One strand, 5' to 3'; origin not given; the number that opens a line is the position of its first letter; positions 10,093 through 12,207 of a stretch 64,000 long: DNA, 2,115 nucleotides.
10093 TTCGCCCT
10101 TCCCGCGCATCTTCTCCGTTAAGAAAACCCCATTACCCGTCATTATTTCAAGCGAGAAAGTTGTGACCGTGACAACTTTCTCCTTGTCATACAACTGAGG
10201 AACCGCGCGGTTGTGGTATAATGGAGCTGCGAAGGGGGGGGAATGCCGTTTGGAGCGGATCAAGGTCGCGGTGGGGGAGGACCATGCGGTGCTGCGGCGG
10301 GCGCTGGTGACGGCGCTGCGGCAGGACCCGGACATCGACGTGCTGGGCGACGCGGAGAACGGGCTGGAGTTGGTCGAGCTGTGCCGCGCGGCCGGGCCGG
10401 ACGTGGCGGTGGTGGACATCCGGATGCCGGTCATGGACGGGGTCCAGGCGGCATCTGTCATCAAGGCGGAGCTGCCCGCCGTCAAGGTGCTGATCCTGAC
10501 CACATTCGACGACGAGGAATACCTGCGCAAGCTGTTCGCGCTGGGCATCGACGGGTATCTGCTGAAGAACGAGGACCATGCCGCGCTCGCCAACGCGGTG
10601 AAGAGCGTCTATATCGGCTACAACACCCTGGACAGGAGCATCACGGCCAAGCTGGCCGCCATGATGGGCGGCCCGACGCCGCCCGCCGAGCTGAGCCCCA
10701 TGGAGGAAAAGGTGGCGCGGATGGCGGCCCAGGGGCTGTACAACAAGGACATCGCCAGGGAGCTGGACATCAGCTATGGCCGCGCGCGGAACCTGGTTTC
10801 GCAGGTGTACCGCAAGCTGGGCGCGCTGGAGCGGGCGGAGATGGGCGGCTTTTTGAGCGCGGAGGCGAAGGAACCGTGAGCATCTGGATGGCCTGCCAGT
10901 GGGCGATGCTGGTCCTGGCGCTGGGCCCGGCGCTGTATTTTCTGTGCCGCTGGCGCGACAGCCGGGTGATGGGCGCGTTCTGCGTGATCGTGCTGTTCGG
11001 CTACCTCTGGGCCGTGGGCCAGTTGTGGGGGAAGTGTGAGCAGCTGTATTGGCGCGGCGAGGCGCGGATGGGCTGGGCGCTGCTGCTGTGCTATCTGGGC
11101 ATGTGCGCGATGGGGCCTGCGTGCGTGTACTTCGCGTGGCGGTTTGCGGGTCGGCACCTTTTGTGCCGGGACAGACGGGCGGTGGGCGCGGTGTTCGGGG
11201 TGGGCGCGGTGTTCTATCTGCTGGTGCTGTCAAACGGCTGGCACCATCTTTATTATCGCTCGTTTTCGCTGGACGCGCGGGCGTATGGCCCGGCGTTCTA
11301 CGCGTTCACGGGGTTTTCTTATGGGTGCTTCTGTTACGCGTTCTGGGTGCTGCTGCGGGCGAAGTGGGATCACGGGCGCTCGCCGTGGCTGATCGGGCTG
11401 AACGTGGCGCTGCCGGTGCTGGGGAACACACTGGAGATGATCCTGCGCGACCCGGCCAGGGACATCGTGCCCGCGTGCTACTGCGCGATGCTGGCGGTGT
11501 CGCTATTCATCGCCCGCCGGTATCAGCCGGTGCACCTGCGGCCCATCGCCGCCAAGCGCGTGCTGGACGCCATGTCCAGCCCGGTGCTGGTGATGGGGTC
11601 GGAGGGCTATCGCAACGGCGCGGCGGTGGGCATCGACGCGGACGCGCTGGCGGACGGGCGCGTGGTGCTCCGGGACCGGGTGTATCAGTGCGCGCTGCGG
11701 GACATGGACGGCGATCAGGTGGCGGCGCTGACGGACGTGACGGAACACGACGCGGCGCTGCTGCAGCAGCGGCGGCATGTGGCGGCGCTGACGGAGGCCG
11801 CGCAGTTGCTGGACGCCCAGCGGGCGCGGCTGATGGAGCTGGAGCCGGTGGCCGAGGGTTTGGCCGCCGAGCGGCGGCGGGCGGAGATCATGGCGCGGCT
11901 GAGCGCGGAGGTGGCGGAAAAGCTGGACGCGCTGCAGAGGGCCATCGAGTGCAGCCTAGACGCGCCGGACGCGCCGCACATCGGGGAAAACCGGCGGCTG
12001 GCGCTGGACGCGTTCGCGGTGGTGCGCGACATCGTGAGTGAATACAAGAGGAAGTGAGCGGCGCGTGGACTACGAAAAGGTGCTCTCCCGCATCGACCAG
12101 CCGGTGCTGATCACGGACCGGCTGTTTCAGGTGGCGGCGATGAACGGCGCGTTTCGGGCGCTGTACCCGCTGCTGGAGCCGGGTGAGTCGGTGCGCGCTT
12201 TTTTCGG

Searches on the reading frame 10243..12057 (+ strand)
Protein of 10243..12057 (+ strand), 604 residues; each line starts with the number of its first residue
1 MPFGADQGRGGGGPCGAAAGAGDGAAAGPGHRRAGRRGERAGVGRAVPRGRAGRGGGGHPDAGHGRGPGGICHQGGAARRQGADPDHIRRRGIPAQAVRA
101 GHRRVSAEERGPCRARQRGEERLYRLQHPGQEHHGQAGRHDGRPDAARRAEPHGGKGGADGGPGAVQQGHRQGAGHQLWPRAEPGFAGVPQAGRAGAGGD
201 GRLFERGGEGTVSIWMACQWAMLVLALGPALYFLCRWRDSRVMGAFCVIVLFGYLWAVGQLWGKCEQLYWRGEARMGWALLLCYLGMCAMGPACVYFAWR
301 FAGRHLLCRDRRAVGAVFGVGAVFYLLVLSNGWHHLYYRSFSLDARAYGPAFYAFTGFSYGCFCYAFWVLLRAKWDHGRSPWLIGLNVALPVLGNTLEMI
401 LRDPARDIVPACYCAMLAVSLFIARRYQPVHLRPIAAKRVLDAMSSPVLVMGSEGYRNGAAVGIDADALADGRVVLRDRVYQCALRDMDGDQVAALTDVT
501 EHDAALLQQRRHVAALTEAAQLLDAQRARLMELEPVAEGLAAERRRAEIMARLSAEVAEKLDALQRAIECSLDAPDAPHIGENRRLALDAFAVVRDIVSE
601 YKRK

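Call 58: search_protein_families(library=pfam, proteins=[window:10243-12057:+], max_evalue=0.00001)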
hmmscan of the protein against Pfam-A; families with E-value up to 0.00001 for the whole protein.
window:10243-12057:+ (604 aa): 1 family
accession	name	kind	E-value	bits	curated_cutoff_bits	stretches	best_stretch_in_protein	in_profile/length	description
PF16927.11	HisKA_7TM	-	1.3e-18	68.1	28.6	1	223-433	6-223/224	N-terminal 7TM region of histidine kinase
